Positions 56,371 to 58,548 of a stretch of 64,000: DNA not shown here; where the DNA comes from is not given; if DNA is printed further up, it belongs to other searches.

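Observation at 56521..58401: CrtI-family oxidoreductase fused to a Cys-rich C-terminal module resembling Fe-S cluster motifs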

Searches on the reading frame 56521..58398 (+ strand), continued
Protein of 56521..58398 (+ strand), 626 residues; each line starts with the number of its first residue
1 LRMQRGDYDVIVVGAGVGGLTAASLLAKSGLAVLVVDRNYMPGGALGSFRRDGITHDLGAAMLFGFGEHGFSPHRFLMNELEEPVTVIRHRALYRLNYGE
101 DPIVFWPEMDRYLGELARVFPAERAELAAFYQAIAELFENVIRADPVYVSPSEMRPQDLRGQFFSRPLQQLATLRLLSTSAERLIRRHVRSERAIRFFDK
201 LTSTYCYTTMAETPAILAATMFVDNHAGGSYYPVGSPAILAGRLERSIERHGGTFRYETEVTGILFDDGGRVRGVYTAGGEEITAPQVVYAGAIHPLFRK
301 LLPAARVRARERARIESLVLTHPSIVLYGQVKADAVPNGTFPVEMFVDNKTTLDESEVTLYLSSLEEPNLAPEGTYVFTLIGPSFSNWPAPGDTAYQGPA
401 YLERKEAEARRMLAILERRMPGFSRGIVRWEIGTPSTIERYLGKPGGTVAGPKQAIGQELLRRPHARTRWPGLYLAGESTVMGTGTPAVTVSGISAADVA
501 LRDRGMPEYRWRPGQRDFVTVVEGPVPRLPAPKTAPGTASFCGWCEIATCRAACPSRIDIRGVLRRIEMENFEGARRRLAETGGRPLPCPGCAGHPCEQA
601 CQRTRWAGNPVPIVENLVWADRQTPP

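Call 8: find_encoding_contigs(protein=P0001, flank=10000, max_places=3)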
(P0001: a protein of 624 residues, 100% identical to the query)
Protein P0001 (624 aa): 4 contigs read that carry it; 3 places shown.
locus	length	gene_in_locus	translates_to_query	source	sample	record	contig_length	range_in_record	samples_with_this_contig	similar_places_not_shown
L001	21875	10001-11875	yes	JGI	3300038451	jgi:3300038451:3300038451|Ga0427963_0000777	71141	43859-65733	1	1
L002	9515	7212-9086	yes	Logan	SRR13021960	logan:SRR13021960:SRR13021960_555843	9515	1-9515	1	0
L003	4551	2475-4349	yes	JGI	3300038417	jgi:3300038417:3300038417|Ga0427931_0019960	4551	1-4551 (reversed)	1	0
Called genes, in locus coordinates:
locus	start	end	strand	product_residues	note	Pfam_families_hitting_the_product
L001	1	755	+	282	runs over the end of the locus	PF00528:BPD_transp_1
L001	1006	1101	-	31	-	-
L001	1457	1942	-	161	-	PF04986:Y2_Tnp (weak)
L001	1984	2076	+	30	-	-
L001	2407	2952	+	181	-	PF08212:Lipocalin_2, PF00061:Lipocalin (weak)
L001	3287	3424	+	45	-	-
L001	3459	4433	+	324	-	PF00135:COesterase, PF20434:BD-FAE, PF07859:Abhydrolase_3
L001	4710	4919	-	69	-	PF12682:Flavodoxin_4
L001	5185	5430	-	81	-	PF00248:Aldo_ket_red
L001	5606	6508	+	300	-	PF08369:PCP_red (weak)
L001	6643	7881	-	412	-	PF13506:Glyco_transf_21, PF00535:Glycos_transf_2, PF13641:Glyco_tranf_2_3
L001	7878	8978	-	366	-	PF12698:ABC2_membrane_3, PF01061:ABC2_membrane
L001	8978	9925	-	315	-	PF02463:SMC_N (faint), PF00005:ABC_tran, PF13175:AAA_15 (faint), PF13304:AAA_21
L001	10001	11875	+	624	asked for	PF00890:FAD_binding_2 (faint), PF00996:GDI (faint), PF01266:DAO, PF01593:Amino_oxidase, PF01946:Thi4 (weak), PF12831:FAD_oxidored (weak), PF13450:NAD_binding_8, PF14691:Fer4_20 (weak), +2 more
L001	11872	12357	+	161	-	PF18927:CrtO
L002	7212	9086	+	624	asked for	PF00890:FAD_binding_2 (faint), PF00996:GDI (faint), PF01266:DAO, PF01593:Amino_oxidase, PF01946:Thi4 (weak), PF12831:FAD_oxidored (weak), PF13450:NAD_binding_8, PF14691:Fer4_20 (weak), +2 more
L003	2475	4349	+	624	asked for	PF00890:FAD_binding_2 (faint), PF00996:GDI (faint), PF01266:DAO, PF01593:Amino_oxidase, PF01946:Thi4 (weak), PF12831:FAD_oxidored (weak), PF13450:NAD_binding_8, PF14691:Fer4_20 (weak), +2 more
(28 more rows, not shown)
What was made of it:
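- The identical protein occurs on four independently assembled contigs from JGI and Logan samples (call 8).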

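Call 9: find_encoding_contigs(protein=P0061, flank=8000, max_places=1)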
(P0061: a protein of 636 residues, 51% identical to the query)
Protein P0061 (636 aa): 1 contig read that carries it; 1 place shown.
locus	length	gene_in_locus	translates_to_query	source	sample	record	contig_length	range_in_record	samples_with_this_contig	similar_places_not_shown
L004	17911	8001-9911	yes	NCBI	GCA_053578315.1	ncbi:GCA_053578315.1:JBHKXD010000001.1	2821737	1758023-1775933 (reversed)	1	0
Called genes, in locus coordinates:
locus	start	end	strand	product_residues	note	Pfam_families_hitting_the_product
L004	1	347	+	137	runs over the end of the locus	PF05239:PRC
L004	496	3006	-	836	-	PF13298:LigD_N, PF01068:DNA_ligase_A_M, PF04679:DNA_ligase_A_C, PF21686:LigD_Prim-Pol, PF01896:DNA_primase_S (faint)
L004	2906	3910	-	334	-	PF02735:Ku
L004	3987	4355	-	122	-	PF04343:DUF488, PF22751:DUF488-N3a, PF22752:DUF488-N3i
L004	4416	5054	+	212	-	PF00730:HhH-GPD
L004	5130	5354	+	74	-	PF06150:ChaB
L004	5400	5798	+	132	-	PF02325:CCB3_YggT (weak)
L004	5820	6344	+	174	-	-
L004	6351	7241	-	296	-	PF02358:Trehalose_PPase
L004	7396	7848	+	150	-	-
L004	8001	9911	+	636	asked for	PF00070:Pyr_redox (faint), PF00890:FAD_binding_2 (weak), PF01266:DAO, PF07992:Pyr_redox_2 (faint), PF01593:Amino_oxidase, PF13450:NAD_binding_8, PF14691:Fer4_20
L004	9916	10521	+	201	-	PF02660:G3P_acyltransf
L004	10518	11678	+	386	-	PF13506:Glyco_transf_21, PF00535:Glycos_transf_2, PF13641:Glyco_tranf_2_3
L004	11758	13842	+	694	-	PF04536:TPM_phosphatase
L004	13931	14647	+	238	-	PF04012:PspA_IM30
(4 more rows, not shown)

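Call 10: find_encoding_contigs(protein=P0084, flank=8000, max_places=1)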
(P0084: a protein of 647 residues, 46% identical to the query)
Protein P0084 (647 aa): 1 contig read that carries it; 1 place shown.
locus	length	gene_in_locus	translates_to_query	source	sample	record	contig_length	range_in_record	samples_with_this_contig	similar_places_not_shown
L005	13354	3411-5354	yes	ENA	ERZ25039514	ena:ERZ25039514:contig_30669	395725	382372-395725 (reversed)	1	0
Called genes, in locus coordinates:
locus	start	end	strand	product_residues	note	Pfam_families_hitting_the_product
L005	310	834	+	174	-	PF00675:Peptidase_M16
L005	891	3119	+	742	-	PF05193:Peptidase_M16_C, PF00675:Peptidase_M16, PF05193:Peptidase_M16_C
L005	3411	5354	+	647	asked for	PF00890:FAD_binding_2 (weak), PF01134:GIDA (weak), PF01266:DAO, PF01593:Amino_oxidase, PF01946:Thi4, PF12831:FAD_oxidored (weak), PF13450:NAD_binding_8, PF14691:Fer4_20, +1 more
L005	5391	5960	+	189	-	PF04367:DUF502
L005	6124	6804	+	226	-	PF00072:Response_reg, PF00486:Trans_reg_C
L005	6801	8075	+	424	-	PF00512:HisKA, PF02518:HATPase_c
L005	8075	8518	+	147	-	-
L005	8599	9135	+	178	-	PF03190:Thioredox_DsbH (weak), PF00085:Thioredoxin (weak), PF13098:Thioredoxin_2, PF13899:Thioredoxin_7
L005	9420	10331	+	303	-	PF06966:DUF1295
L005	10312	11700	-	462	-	PF00884:Sulfatase, PF01663:Phosphodiest (weak), PF16347:SGSH_C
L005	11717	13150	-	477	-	PF00890:FAD_binding_2 (weak), PF01266:DAO (weak), PF01593:Amino_oxidase, PF03486:HI0933_like (faint), PF12831:FAD_oxidored, PF13450:NAD_binding_8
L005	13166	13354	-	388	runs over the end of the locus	-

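Call 11: find_encoding_contigs(protein=P0119, flank=8000, max_places=1)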
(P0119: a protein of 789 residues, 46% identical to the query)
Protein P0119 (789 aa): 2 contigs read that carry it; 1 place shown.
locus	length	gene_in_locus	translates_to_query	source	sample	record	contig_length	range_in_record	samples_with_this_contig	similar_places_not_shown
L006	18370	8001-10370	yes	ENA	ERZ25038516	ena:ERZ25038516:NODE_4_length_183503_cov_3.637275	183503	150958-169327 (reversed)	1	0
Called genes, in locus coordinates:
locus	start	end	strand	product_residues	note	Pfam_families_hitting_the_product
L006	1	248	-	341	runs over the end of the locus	PF01636:APH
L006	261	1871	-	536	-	-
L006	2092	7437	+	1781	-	PF17967:Pullulanase_N2, PF11852:Pullul_strch_C, PF00128:Alpha-amylase, PF02806:Alpha-amylase_C (weak)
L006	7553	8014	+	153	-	PF03350:UPF0114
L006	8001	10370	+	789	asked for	PF00890:FAD_binding_2, PF01266:DAO, PF01494:FAD_binding_3 (weak), PF01593:Amino_oxidase, PF01946:Thi4 (weak), PF12831:FAD_oxidored, PF13450:NAD_binding_8, PF14691:Fer4_20, +5 more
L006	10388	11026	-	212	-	PF13189:Cytidylate_kin2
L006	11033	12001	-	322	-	PF05448:AXE1, PF02129:Peptidase_S15 (faint), PF00326:Peptidase_S9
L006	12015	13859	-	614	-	PF02730:AFOR_N, PF01314:AFOR_C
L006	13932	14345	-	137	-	PF02036:SCP2 (weak)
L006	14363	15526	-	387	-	PF00465:Fe-ADH, PF13685:Fe-ADH_2, PF25137:ADH_Fe_C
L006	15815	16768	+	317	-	PF00892:EamA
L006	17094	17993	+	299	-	PF13419:HAD_2 (weak)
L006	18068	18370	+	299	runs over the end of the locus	-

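Call 12: search_protein_families(library=pfam, proteins=[P0119, P0082, P0086, P0065, P0107], max_evalue=0.0001)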
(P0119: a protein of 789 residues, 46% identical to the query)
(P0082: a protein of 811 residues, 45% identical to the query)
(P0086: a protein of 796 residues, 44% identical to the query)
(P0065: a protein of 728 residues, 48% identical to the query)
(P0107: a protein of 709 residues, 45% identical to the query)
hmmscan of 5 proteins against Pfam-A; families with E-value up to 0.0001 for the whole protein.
P0119 (789 aa): 12 families
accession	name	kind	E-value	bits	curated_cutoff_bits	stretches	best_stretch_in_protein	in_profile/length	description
PF01593.30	Amino_oxidase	-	1.3e-23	84.5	19.8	1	22-505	1-443/443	Flavin containing amine oxidoreductase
PF13450.12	NAD_binding_8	-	6.7e-22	78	21.9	1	17-73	1-57/68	NAD(P)-binding Rossmann-like domain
PF14691.11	Fer4_20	-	1.3e-19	70.5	25.8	1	540-634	11-105/113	Dihydroprymidine dehydrogenase domain II, 4Fe-4S cluster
PF01266.30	DAO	-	1.2e-16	61.7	27.9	2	14-59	1-45/353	FAD dependent oxidoreductase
PF00890.30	FAD_binding_2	-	7.2e-11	42.3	20.4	1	14-61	1-47/414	FAD binding domain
PF12831.13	FAD_oxidored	-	8.4e-11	42.2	27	1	14-53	1-40/416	FAD dependent oxidoreductase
PF07992.20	Pyr_redox_2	-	1.1e-10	41.9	26.1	1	13-51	1-40/291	Pyridine nucleotide-disulphide oxidoreductase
PF03486.20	HI0933_like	-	1.2e-08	35.2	50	0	14-48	2-36/244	HI0933-like protein Rossmann domain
PF01946.23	Thi4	-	4.4e-08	33.1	26.2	1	12-61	17-64/235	Thi4 family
PF01494.25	FAD_binding_3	-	1.7e-07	31.2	22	1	13-46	2-35/349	FAD binding domain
PF01134.28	GIDA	-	6.5e-07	29.2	22.1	1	14-45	1-32/391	Glucose inhibited division protein A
PF00070.33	Pyr_redox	-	1.5e-06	29.1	22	0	15-47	2-34/82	Pyridine nucleotide-disulphide oxidoreductase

P0082 (811 aa): 12 families
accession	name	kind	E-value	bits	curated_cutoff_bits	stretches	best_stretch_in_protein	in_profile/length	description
PF13450.12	NAD_binding_8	-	2e-24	86.1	21.9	2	17-72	1-56/68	NAD(P)-binding Rossmann-like domain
PF14691.11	Fer4_20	-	1e-20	74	25.8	1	542-640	13-111/113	Dihydroprymidine dehydrogenase domain II, 4Fe-4S cluster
PF01593.30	Amino_oxidase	-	3.4e-16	60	19.8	1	25-505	4-443/443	Flavin containing amine oxidoreductase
PF01266.30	DAO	-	7.4e-16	59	27.9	1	654-694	2-49/353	FAD dependent oxidoreductase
PF12831.13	FAD_oxidored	-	3.7e-13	50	27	1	16-53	3-40/416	FAD dependent oxidoreductase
PF03486.20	HI0933_like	-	1.2e-12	48.2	50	1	654-700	3-49/244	HI0933-like protein Rossmann domain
PF07992.20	Pyr_redox_2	-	1.3e-12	48.2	26.1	1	654-696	3-46/291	Pyridine nucleotide-disulphide oxidoreductase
PF00890.30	FAD_binding_2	-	1.5e-12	47.9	20.4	0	654-693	2-41/414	FAD binding domain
PF01946.23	Thi4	-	2.1e-11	44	26.2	1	654-695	20-62/235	Thi4 family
PF01134.28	GIDA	-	4.9e-10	39.5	22.1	0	654-683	2-31/391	Glucose inhibited division protein A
PF00070.33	Pyr_redox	-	2.5e-09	37.9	22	0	654-684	2-32/82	Pyridine nucleotide-disulphide oxidoreductase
PF01494.25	FAD_binding_3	-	1.8e-08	34.5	22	0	653-681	3-31/349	FAD binding domain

P0086 (796 aa): 16 families
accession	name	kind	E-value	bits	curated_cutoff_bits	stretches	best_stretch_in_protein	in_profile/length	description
PF13450.12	NAD_binding_8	-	9.1e-26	90.4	21.9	2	17-73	1-57/68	NAD(P)-binding Rossmann-like domain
PF14691.11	Fer4_20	-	4.6e-21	75.2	25.8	1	540-642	10-112/113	Dihydroprymidine dehydrogenase domain II, 4Fe-4S cluster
PF01266.30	DAO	-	3.2e-18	66.8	27.9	1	15-49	2-36/353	FAD dependent oxidoreductase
PF01593.30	Amino_oxidase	-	3.9e-18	66.4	19.8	1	22-505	1-442/443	Flavin containing amine oxidoreductase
PF07992.20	Pyr_redox_2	-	4.5e-15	56.3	26.1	2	654-757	2-126/291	Pyridine nucleotide-disulphide oxidoreductase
PF12831.13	FAD_oxidored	-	3.4e-13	50.1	27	1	14-53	1-40/416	FAD dependent oxidoreductase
PF01494.25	FAD_binding_3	-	1.6e-12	47.8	22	1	13-44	2-33/349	FAD binding domain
PF00890.30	FAD_binding_2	-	3.8e-12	46.6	20.4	1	15-48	2-35/414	FAD binding domain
PF03486.20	HI0933_like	-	4.1e-12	46.5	50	0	654-692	2-40/244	HI0933-like protein Rossmann domain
PF01134.28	GIDA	-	2.9e-11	43.5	22.1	0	14-44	1-31/391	Glucose inhibited division protein A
PF01946.23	Thi4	-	3e-11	43.4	26.2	1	14-49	19-55/235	Thi4 family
PF00070.33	Pyr_redox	-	5.8e-10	40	22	0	654-688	1-35/82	Pyridine nucleotide-disulphide oxidoreductase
PF02737.24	3HCDH_N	-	3.7e-06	27.4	22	0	655-686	2-33/180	3-hydroxyacyl-CoA dehydrogenase, NAD binding domain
PF21799.2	MurD-like_N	-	1e-05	26.2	27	0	655-689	3-37/88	Mur ligase MurD-like, N-terminal domain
PF01262.27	AlaDh_PNT_C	-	1.4e-05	25.1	23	0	652-688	28-64/214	Alanine dehydrogenase/PNT, C-terminal domain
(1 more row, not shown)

P0065 (728 aa): 8 families
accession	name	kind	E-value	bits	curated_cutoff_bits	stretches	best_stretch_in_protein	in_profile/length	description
PF01593.30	Amino_oxidase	-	1.7e-19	70.8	19.8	1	13-500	1-443/443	Flavin containing amine oxidoreductase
PF13450.12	NAD_binding_8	-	1.1e-12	48.5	21.9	1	8-63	1-56/68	NAD(P)-binding Rossmann-like domain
PF01266.30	DAO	-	1.3e-11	45.1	27.9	1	5-41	1-37/353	FAD dependent oxidoreductase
PF03486.20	HI0933_like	-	5.9e-07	29.6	50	0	5-39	2-36/244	HI0933-like protein Rossmann domain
PF01946.23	Thi4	-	1.5e-06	28.1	26.2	1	5-43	19-58/235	Thi4 family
PF07992.20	Pyr_redox_2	-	3.1e-06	27.2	26.1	0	5-44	2-42/291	Pyridine nucleotide-disulphide oxidoreductase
PF01494.25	FAD_binding_3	-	3.2e-05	23.7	22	1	5-34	3-32/349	FAD binding domain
PF00890.30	FAD_binding_2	-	4.9e-05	23.1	20.4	0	6-39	2-35/414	FAD binding domain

P0107 (709 aa): 6 families
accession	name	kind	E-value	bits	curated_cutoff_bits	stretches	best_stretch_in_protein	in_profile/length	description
PF13450.12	NAD_binding_8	-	5.5e-12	46.2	21.9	1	59-114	1-56/68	NAD(P)-binding Rossmann-like domain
PF01593.30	Amino_oxidase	-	1.2e-11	45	19.8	1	67-555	4-442/443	Flavin containing amine oxidoreductase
PF14691.11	Fer4_20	-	1.5e-09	38.1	25.8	1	610-697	20-99/113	Dihydroprymidine dehydrogenase domain II, 4Fe-4S cluster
PF01266.30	DAO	-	6.1e-09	36.3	27.9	1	56-92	1-38/353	FAD dependent oxidoreductase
PF01946.23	Thi4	-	4.7e-07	29.7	26.2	1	53-93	16-57/235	Thi4 family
PF00890.30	FAD_binding_2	-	6.8e-07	29.2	20.4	1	56-91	1-36/414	FAD binding domain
